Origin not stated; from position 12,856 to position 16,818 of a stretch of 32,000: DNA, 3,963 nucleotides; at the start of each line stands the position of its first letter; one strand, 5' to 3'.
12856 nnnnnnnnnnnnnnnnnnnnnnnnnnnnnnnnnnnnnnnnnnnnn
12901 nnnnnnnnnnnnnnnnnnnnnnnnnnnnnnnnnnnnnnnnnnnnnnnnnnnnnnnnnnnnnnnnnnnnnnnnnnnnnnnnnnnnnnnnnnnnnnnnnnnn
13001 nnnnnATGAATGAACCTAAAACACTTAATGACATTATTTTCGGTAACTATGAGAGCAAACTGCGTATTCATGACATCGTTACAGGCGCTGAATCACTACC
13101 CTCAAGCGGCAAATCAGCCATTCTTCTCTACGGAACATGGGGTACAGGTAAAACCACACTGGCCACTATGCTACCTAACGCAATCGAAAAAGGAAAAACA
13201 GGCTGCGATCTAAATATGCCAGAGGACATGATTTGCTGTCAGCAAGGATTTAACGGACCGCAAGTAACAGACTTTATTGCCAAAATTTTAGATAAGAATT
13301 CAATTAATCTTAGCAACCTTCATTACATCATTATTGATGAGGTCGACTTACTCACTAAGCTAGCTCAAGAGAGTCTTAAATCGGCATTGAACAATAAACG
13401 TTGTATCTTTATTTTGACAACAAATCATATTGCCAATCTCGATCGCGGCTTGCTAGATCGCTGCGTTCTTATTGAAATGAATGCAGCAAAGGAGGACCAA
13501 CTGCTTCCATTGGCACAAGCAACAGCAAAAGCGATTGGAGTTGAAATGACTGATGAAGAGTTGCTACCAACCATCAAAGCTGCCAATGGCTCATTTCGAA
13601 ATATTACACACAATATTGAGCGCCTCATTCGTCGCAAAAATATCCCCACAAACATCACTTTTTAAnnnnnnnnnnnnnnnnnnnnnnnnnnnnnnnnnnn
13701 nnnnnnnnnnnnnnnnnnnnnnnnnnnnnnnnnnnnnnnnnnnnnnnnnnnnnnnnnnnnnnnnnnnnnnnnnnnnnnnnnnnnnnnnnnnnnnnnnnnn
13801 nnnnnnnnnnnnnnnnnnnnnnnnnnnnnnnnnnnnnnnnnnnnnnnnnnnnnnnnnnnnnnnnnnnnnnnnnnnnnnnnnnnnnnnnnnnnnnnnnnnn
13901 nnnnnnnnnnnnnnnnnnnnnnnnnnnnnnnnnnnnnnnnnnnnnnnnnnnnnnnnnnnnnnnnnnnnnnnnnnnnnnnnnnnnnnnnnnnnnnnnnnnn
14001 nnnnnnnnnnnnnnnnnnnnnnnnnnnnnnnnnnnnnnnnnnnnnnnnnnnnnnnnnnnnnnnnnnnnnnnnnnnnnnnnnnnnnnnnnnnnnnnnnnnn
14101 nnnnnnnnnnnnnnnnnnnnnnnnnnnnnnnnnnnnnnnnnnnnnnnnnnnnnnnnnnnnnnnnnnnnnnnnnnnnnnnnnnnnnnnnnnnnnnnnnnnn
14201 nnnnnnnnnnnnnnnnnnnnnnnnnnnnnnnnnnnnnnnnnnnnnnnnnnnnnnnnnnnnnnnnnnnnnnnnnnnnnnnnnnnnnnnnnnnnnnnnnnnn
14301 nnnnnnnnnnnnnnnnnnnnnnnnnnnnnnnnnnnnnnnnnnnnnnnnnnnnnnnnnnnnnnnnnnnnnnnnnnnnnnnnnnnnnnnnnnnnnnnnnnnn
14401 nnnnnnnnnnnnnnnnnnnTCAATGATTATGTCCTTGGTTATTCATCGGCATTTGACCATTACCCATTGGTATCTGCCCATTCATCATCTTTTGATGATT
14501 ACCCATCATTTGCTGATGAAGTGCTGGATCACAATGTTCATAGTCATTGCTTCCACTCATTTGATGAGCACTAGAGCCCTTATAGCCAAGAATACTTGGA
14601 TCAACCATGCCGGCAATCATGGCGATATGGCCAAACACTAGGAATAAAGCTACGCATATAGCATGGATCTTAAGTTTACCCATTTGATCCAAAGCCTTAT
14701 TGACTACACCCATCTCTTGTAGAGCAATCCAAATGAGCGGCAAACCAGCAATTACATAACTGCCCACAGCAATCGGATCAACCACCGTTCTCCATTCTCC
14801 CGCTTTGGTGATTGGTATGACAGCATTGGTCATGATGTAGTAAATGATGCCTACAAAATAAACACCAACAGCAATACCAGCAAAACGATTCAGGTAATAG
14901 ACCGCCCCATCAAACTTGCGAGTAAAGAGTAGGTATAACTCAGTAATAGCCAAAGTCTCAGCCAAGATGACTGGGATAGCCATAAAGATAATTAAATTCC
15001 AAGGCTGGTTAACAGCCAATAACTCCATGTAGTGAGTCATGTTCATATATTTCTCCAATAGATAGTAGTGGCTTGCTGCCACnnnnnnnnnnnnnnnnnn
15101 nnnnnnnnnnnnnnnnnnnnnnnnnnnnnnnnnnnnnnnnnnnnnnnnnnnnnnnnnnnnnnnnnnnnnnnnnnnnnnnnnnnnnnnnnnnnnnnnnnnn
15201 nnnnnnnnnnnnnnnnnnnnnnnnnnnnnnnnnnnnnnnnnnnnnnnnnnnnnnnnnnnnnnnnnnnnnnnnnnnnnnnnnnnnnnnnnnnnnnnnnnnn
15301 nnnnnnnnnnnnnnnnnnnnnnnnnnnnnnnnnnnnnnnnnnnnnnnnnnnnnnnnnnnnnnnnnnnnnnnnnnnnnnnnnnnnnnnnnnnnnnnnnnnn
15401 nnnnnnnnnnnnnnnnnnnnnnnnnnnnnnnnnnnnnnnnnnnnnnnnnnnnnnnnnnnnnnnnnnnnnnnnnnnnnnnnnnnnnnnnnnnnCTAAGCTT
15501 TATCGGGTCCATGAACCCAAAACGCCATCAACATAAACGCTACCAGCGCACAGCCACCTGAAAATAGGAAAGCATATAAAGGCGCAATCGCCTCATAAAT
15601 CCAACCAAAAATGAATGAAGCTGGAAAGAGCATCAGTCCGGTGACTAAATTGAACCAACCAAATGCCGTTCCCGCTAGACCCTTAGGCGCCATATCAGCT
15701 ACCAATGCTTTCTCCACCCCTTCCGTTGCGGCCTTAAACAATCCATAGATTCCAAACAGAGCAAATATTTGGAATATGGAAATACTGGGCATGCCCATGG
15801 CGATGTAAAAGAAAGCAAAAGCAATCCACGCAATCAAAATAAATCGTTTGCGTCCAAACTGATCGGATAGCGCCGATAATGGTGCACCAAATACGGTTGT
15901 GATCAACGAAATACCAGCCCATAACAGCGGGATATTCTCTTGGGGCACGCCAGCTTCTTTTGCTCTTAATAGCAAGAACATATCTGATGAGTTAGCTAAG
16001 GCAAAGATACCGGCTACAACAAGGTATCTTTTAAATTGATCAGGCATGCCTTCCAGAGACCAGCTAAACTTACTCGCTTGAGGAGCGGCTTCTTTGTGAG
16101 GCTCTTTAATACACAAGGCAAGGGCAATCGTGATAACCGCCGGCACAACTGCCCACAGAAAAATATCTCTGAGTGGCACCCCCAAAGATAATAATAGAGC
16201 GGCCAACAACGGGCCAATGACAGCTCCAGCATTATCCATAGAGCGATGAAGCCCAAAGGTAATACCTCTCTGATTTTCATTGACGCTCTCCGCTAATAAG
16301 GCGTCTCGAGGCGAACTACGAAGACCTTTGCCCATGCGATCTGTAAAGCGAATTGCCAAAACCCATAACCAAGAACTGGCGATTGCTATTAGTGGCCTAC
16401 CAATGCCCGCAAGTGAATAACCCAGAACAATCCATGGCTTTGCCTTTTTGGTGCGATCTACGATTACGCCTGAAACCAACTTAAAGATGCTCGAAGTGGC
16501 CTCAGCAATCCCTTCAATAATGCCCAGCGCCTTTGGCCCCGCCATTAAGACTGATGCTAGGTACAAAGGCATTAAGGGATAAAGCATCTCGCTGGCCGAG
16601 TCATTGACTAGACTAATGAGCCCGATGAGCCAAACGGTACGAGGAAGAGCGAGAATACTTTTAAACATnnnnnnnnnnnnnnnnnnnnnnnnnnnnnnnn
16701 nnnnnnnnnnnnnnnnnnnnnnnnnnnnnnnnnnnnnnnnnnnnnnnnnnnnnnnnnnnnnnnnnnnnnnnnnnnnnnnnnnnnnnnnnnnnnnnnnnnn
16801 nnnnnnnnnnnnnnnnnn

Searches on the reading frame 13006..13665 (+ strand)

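Call 80: search_protein_families(library=pfam, proteins=[window:13006-13665:+], max_evalue=0.001)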
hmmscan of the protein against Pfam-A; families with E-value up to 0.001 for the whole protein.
window:13006-13665:+ (219 aa): 8 families
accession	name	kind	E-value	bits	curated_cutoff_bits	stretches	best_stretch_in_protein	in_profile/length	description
PF00004.35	AAA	-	5e-10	40.4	21.2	1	39-153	1-123/131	ATPase family associated with various cellular activities (AAA)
PF13401.12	AAA_22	-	5.2e-06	27.2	27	0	35-67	4-33/130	AAA domain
PF13479.12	AAA_24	-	2.3e-05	24.8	27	1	38-130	4-90/195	AAA domain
PF07728.20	AAA_5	-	2.8e-05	24.6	22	1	39-162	2-125/139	AAA domain (dynein-related subfamily)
PF05496.18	RuvB_N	-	5.4e-05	23.4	27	0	4-138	3-118/159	Holliday junction DNA helicase RuvB P-loop domain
PF07693.20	KAP_NTPase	-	0.00011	22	20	1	34-128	18-79/293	KAP family P-loop domain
PF13173.12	AAA_14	-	0.00015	22.2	27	1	37-140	3-98/129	AAA domain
PF25199.1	nSTAND_NTPase5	-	0.00044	20.5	34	0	25-52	29-57/145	Novel STAND NTPase 5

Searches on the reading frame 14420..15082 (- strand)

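Call 80: search_protein_families(library=pfam, proteins=[window:14420-15082:-], max_evalue=0.001)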
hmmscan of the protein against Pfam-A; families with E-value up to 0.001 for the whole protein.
window:14420-15082:- (220 aa): 1 family
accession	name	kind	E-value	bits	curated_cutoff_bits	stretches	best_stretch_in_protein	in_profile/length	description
PF20617.3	DUF6803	-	1.7e-70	236.8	27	1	13-172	1-160/162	Family of unknown function (DUF6803)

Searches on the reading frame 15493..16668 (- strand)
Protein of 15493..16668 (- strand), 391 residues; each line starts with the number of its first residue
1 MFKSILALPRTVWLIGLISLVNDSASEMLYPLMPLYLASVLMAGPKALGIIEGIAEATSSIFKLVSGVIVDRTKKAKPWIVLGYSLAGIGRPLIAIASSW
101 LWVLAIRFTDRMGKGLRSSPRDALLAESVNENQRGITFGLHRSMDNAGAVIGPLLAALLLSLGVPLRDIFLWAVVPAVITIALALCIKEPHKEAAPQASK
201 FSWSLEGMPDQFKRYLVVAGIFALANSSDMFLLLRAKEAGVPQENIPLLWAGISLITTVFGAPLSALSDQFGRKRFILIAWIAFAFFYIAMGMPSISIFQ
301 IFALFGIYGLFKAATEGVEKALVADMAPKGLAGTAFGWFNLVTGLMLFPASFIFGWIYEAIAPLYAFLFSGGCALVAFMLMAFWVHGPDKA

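Call 80: search_protein_families(library=pfam, proteins=[window:15493-16668:-], max_evalue=0.001)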
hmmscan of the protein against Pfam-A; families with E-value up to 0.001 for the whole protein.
window:15493-16668:- (391 aa): 2 families
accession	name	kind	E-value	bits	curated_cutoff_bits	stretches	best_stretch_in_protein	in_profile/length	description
PF07690.21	MFS_1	-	1.4e-34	120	33.4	2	17-232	3-224/347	Major Facilitator Superfamily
PF00083.30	Sugar_tr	-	8.4e-05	22.1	22.3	0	237-385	282-437/452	Sugar (and other) transporter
